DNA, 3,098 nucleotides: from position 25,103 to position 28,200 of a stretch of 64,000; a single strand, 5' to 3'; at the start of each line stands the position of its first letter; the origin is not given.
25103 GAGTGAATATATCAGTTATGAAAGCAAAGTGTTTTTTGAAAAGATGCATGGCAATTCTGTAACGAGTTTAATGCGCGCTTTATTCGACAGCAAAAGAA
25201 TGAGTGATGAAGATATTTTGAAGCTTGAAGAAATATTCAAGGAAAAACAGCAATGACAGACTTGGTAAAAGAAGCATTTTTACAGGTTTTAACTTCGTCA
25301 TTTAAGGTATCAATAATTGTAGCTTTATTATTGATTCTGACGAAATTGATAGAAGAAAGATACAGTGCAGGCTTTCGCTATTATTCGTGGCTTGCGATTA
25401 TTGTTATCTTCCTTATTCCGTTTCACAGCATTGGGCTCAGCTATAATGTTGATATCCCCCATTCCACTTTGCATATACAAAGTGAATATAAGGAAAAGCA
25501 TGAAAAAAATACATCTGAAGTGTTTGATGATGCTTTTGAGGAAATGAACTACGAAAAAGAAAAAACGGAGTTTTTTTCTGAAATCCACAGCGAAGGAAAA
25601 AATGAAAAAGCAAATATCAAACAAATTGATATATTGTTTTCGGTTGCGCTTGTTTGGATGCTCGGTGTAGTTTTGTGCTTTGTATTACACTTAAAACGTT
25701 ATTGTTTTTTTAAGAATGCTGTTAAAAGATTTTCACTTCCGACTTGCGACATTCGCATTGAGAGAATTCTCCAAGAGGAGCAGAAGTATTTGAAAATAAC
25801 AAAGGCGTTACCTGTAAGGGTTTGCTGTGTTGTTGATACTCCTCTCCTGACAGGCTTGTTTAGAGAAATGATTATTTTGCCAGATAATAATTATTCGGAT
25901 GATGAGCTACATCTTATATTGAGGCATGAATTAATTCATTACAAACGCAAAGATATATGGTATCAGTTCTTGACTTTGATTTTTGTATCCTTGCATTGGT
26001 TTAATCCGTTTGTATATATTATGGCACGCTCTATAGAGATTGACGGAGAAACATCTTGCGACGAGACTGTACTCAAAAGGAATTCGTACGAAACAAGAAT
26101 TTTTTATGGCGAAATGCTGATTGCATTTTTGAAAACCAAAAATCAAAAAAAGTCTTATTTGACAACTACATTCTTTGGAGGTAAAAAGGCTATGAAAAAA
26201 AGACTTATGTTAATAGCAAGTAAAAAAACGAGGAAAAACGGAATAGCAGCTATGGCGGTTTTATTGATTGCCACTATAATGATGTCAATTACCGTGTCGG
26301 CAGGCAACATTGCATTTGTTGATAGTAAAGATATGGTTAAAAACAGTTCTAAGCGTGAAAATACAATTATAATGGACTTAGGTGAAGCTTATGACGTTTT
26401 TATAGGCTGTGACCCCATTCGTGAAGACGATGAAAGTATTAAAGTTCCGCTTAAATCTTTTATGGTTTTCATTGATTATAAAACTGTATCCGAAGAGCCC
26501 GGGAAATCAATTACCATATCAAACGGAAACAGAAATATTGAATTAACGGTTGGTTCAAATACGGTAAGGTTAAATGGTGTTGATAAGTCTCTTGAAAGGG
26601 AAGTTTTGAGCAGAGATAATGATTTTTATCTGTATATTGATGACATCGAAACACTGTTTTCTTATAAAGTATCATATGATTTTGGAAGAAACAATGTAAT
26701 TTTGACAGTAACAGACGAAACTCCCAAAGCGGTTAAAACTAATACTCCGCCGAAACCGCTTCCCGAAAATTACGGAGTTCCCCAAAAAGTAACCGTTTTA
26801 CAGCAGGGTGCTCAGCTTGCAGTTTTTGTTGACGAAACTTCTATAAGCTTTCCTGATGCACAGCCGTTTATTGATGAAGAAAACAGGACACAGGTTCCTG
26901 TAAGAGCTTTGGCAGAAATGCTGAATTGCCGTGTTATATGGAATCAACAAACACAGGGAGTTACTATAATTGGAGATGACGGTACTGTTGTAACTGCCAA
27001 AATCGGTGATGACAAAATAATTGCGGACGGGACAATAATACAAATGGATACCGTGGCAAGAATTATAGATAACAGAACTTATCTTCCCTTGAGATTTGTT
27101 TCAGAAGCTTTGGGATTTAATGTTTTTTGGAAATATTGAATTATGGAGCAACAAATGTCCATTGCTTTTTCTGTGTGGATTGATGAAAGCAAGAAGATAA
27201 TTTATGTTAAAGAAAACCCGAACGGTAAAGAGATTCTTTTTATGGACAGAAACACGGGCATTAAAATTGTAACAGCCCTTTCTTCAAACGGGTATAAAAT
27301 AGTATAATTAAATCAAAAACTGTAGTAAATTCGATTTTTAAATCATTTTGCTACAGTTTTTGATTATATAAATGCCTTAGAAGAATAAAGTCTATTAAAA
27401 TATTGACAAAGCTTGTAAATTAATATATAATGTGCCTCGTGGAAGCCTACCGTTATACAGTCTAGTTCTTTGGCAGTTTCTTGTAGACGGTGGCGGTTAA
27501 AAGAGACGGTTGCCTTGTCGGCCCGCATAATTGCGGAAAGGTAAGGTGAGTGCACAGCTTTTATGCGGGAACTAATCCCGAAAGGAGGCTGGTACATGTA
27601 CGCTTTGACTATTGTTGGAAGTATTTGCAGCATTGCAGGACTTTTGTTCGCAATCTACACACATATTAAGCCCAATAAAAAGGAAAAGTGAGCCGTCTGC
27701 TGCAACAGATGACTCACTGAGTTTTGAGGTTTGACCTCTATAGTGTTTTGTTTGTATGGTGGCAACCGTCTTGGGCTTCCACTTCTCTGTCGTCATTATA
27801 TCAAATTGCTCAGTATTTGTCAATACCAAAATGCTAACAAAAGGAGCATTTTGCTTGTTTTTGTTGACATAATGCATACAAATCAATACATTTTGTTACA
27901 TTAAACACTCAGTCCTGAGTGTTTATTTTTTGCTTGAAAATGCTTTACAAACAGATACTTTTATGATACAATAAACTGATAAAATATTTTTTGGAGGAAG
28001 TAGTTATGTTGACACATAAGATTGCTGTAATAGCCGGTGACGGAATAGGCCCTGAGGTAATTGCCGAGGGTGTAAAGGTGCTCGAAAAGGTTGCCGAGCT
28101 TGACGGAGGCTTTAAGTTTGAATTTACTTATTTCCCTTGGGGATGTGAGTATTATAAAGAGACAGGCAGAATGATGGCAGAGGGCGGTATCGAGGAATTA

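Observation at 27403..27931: Complete-looking type I toxin-antitoxin-like island: 31-aa hydrophobic peptide, convergent antisense promoter, shared terminator and exact 5'/3' complementary boxes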

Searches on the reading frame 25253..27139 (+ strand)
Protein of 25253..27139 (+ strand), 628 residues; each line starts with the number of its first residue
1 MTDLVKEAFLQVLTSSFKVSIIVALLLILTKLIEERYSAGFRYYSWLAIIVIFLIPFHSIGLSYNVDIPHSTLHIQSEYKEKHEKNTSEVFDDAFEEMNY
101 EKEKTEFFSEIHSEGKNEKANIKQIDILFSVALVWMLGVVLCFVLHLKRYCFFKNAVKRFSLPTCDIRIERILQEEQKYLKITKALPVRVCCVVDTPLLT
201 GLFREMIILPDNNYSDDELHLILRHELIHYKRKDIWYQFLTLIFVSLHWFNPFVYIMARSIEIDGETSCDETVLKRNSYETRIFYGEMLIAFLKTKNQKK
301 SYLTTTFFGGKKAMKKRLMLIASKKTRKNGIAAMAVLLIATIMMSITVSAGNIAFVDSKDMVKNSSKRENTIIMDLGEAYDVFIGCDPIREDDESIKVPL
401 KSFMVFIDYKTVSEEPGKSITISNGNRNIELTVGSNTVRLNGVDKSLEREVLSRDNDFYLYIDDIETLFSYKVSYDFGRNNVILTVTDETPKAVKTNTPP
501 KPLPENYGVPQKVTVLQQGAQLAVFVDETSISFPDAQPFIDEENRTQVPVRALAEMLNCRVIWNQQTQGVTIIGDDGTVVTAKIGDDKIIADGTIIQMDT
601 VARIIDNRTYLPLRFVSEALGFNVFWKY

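Call 16: find_encoding_contigs(protein=window:25253-27139:+, flank=4000, max_places=10)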
Protein window:25253-27139:+ (628 aa): 16 contigs read that carry it; 9 places shown.
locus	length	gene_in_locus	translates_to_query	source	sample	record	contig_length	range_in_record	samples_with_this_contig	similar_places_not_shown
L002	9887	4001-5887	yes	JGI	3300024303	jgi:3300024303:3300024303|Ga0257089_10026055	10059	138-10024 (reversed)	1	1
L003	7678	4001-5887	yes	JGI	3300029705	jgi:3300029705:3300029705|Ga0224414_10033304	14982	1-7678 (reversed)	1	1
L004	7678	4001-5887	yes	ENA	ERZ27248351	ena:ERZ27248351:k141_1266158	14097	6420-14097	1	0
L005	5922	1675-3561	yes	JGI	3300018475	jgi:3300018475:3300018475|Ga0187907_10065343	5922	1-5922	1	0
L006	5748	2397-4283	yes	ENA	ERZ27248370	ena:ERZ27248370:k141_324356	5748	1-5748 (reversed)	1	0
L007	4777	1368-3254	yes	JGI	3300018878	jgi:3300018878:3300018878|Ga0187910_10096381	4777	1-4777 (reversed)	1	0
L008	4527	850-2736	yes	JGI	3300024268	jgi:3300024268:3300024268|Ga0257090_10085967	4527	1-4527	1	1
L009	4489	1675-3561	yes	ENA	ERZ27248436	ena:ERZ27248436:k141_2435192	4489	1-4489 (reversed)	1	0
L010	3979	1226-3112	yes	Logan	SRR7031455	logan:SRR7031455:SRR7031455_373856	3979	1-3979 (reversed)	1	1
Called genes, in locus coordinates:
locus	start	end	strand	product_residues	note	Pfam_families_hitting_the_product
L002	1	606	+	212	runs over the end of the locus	PF01134:GIDA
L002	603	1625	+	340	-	PF02504:FA_synthesis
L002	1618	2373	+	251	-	PF14622:Ribonucleas_3_3, PF00636:Ribonuclease_3, PF00035:dsrm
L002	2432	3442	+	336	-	-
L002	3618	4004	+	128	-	PF03965:Penicillinase_R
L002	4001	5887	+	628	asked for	PF05569:Peptidase_M56, PF07833:Cu_amine_oxidN1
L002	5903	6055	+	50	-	-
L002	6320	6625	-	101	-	-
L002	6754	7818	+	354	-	PF00180:Iso_dh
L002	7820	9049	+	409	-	PF00295:Glyco_hydro_28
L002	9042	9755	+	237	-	PF12708:Pect-lyase_RHGA_epim (faint)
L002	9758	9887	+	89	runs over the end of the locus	?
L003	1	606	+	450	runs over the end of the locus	PF01134:GIDA, PF01262:AlaDh_PNT_C (faint)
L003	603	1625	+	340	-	PF02504:FA_synthesis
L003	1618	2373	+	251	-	PF14622:Ribonucleas_3_3, PF00636:Ribonuclease_3, PF00035:dsrm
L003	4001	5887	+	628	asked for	PF05569:Peptidase_M56, PF07833:Cu_amine_oxidN1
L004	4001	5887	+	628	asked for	PF05569:Peptidase_M56, PF07833:Cu_amine_oxidN1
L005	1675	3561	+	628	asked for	PF05569:Peptidase_M56, PF07833:Cu_amine_oxidN1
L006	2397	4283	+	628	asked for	PF05569:Peptidase_M56, PF07833:Cu_amine_oxidN1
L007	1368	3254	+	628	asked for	PF05569:Peptidase_M56, PF07833:Cu_amine_oxidN1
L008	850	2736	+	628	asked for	PF05569:Peptidase_M56, PF07833:Cu_amine_oxidN1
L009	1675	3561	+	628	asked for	PF05569:Peptidase_M56, PF07833:Cu_amine_oxidN1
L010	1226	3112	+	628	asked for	PF05569:Peptidase_M56, PF07833:Cu_amine_oxidN1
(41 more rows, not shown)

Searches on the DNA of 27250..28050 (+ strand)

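Call 4: search_rna_families(source=window, start=27250, end=28050, threshold=evalue, max_evalue=10, show_alignments=3)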
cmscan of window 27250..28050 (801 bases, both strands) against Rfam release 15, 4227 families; matches with E-value up to 10: 9.
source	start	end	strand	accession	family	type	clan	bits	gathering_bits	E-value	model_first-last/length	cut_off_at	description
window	27312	27364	+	RF04255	MIR8001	Gene; miRNA;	-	21.8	90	0.18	13-53/67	no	MIR8001 microRNA precursor family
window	27788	27856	-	RF00238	ctRNA_pND324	Gene; antisense;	-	21.8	45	1.5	1-86/86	no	ctRNA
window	27312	27364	-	RF04255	MIR8001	Gene; miRNA;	-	20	90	0.57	13-53/67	no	MIR8001 microRNA precursor family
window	27311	27365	+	RF04056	mir-982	Gene; miRNA;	-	18.4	70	2.8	18-73/89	no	mir-982 microRNA precursor family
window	27343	27418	-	RF01504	Afu_254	Gene; sRNA;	-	17.5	60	3.4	1-158/158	no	A. fumigatus sRNA Afu_254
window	27311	27365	-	RF03187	MIR1512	Gene; miRNA;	-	15.7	79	6.5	21-75/94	no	MIR1512 microRNA precursor family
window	27310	27366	+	RF04195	MIR6217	Gene; miRNA;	-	15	110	1.1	1-228/228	no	MIR6217 microRNA precursor family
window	27250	27360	+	RF04178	BTnc005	Gene; sRNA;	-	14.3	174.8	1.4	96-205/205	5'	Bacteroides sRNA BTnc005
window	27805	27895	+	RF02635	EF0820_EF0821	Gene; sRNA;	-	10.4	442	5.8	1-370/370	no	Enterococcus sRNA EF0820_EF0821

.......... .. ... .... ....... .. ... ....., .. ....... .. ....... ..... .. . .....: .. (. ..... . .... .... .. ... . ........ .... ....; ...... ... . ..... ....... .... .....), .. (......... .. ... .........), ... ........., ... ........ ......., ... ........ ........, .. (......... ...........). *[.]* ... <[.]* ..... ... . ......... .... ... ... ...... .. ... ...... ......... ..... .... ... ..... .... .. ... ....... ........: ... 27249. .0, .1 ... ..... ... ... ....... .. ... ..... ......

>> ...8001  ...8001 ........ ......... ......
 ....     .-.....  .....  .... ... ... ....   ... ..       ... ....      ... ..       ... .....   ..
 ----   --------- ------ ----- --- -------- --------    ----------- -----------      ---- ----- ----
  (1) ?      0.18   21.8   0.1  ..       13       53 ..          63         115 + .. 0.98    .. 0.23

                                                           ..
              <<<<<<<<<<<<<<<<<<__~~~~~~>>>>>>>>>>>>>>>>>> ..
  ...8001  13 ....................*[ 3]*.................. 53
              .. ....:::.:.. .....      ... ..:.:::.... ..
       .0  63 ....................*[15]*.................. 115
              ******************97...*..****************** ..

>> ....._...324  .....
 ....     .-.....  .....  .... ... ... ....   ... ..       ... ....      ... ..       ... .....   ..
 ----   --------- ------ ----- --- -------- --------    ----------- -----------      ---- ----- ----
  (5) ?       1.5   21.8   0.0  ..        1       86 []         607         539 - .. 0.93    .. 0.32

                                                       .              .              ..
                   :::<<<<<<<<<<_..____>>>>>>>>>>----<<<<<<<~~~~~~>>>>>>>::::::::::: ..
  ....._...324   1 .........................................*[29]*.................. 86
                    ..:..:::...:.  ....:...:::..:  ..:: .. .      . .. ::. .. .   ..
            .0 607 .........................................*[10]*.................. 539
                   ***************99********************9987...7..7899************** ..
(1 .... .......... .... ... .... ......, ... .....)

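Call 11: search_dna_similar(query=window:27400-27930:+, collection=plasmids, mode=distant, max_evalue=0.01)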
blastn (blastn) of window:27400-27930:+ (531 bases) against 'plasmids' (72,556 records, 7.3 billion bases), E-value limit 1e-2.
No match.

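Call 12: search_dna_similar(query=window:27400-27930:+, collection=phages, mode=distant, max_evalue=0.01)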
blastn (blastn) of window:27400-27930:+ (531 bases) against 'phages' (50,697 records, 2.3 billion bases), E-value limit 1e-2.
No match.

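Call 63: search_dna_similar(query=window:27672-27795:+, collection=phages, mode=distant, max_evalue=10, max_rows=10)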
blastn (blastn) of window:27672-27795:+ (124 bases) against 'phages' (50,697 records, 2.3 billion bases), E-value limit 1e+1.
Records with a match: 6; places in all: 6; records where one place covers at least 80% of the query: 0.
Best place of each record, by identity: 90-95% 3; 60-80% 3.
By first word of the organism name: Cyanophage 3; Erwinia 3.
By host as written in the record: Erwinia amylovora B0.1960 (NCAIM, Hungary) 2; Prochlorococcus MIT9313 1; - 1; Prochlorococcus marinus str. MIT 9313 1; Erwinia amylovora 1.
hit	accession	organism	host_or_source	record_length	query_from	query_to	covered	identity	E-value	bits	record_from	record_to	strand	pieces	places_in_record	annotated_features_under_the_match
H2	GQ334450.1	Cyanophage PSS2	Prochlorococcus MIT9313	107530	27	70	35%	77.3%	4e+0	36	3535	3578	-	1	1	hypothetical protein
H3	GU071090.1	Cyanophage PSS2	-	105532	27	70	35%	77.3%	4e+0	36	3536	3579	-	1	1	predicted protein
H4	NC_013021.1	Cyanophage PSS2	Prochlorococcus marinus str. MIT 9313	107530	27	70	35%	77.3%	4e+0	36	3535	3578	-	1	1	hypothetical protein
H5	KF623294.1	Erwinia phage PhiEaH1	Erwinia amylovora B0.1960 (NCAIM, ...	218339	24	48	20%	92.0%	1e+0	37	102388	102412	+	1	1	hypothetical protein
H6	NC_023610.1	Erwinia phage PhiEaH1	Erwinia amylovora B0.1960 (NCAIM, ...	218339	24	48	20%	92.0%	1e+0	37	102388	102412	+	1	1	hypothetical protein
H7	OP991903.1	Erwinia phage vB_Ea277G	Erwinia amylovora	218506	24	48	20%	92.0%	1e+0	37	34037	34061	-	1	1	hypothetical protein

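Call 69: search_rna_families(sources=[L012, L015, L017, L021, L024, L028, L037, L039, L057, L060, L068, L077, L052, L089], threshold=gathering)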
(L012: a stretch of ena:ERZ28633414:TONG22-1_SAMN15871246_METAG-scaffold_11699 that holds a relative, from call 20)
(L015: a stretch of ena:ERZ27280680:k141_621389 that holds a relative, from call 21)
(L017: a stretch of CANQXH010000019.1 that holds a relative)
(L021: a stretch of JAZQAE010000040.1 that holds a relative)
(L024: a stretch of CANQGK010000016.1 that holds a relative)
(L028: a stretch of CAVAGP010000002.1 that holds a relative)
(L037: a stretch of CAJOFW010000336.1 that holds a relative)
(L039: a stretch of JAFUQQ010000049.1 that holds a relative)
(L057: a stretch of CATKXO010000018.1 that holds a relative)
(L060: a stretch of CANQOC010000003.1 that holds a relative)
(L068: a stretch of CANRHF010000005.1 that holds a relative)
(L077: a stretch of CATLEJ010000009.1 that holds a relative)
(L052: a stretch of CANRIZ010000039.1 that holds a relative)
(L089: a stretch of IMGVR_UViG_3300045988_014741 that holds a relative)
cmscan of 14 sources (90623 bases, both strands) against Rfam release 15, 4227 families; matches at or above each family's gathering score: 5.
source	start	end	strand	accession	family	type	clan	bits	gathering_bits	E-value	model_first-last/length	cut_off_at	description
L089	2262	2314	+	RF03101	RAGATH-31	Gene; sRNA;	-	75.2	71.8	1.3e-13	1-54/54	no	RAGATH-31 RNA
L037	3324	3396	-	RF00005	tRNA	Gene; tRNA;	CL00001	70.3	29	3.8e-13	1-71/71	no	tRNA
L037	3414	3485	-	RF00005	tRNA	Gene; tRNA;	CL00001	63.1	29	3.5e-11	1-71/71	no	tRNA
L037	3211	3317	-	RF00001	5S_rRNA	Gene; rRNA;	CL00113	54.7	38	1.6e-08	1-120/120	no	5S ribosomal RNA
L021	4141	4223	-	RF01750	ZMP-ZTP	Cis-reg; riboswitch;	-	46.6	39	0.00027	1-86/86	no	ZMP/ZTP riboswitch aptamer (pfl RNA motif)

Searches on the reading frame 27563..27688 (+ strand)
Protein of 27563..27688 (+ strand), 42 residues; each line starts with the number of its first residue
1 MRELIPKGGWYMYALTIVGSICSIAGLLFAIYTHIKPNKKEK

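Call 10: find_homologous_proteins(query=window:27563-27688:+, max_evalue=10)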
Query seq(42 aa): no candidate shares three 5-residue words with the query. No homologue found.

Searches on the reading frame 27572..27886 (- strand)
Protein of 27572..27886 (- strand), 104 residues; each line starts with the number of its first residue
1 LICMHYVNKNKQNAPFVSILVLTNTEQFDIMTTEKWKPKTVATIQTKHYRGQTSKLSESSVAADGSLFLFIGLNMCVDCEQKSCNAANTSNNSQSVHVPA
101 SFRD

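Call 18: find_homologous_proteins(query=window:27572-27886:-, max_evalue=1)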
Query window:27572-27886:- (104 aa): 4 proteins with E <= 1 among 5 candidates.
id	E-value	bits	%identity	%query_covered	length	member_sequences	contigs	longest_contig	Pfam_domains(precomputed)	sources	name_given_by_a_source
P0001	5.2e-61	220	100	97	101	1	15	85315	-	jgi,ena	-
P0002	2.3e-23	100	65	80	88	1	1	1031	-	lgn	-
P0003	8.6e-12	63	57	72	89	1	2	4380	-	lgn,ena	-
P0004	1.0e-8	53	52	61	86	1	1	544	-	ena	-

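Call 19: find_encoding_contigs(protein=P0002, flank=5000)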
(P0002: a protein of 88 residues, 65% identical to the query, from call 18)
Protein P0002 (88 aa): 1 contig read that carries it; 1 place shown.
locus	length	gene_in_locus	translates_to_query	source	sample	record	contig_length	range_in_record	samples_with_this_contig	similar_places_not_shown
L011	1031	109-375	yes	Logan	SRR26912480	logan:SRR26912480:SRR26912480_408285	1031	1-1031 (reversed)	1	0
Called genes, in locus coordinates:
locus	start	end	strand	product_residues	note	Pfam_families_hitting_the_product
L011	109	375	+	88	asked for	-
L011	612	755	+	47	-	-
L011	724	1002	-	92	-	-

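Call 20: find_encoding_contigs(protein=P0003, flank=5000)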
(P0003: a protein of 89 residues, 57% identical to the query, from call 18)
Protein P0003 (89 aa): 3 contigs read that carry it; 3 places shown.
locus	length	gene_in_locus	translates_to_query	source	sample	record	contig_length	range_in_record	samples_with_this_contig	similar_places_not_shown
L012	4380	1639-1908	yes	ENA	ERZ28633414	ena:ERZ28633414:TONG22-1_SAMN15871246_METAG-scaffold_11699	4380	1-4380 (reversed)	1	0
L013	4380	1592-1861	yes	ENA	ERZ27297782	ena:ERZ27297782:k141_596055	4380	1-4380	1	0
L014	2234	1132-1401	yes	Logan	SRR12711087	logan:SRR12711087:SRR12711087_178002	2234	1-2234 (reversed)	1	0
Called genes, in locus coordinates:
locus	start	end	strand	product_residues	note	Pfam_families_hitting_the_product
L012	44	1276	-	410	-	PF07833:Cu_amine_oxidN1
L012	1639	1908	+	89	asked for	-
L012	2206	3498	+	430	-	PF01053:Cys_Met_Meta_PP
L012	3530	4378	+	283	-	?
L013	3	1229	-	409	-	?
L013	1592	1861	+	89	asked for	-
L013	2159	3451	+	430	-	PF01053:Cys_Met_Meta_PP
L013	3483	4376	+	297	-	PF04204:HTS, PF00117:GATase (faint)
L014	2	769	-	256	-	?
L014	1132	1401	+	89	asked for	-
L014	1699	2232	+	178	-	?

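Call 21: find_encoding_contigs(protein=P0004, flank=5000)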
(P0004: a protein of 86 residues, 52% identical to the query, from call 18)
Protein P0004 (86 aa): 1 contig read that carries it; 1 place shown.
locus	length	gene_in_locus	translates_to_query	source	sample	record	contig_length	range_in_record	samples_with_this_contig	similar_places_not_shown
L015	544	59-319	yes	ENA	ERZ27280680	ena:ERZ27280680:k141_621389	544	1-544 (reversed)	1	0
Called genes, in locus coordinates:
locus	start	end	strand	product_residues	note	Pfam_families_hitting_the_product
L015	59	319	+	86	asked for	-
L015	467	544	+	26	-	?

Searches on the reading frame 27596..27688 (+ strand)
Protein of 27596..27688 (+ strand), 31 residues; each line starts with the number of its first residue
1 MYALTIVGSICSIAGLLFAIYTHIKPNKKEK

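Call 31: search_protein_families(library=pfam, max_evalue=10, proteins=[window:27596-27688:+])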
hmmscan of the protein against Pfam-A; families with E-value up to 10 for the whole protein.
seq(31 aa): 0 families

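Call 46: search_protein_families(library=ncbifam, max_evalue=10, proteins=[window:27596-27688:+])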
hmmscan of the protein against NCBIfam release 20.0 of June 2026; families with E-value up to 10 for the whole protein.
seq(31 aa): 0 families

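Call 47: search_protein_families(library=phrogs, max_evalue=1, proteins=[window:27596-27688:+])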
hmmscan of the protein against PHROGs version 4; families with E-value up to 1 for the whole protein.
seq(31 aa): 2 families
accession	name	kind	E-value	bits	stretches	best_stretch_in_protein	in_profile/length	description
phrog_1863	-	unknown function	0.2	12.6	1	5-30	6-31/97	-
phrog_37706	-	unknown function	0.25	12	1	3-20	7-26/39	-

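Call 62: search_dna_similar(query=window:27596-27688:+, collection=phages, mode=protein, max_evalue=10, max_rows=10)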
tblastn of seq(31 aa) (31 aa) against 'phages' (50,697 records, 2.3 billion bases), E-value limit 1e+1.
Records with a match: 1; places in all: 1; records where one place covers at least 80% of the query: 0.
Best place of each record, by identity: <60% 1.
By first word of the organism name: Bacteriophage 1.
By host as written in the record: - 1.
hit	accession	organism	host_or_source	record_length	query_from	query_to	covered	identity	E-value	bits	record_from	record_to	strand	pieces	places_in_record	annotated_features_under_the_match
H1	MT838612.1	Bacteriophage sp.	human fecal samples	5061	5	25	68%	52.4%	9e+0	27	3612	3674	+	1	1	record has no annotation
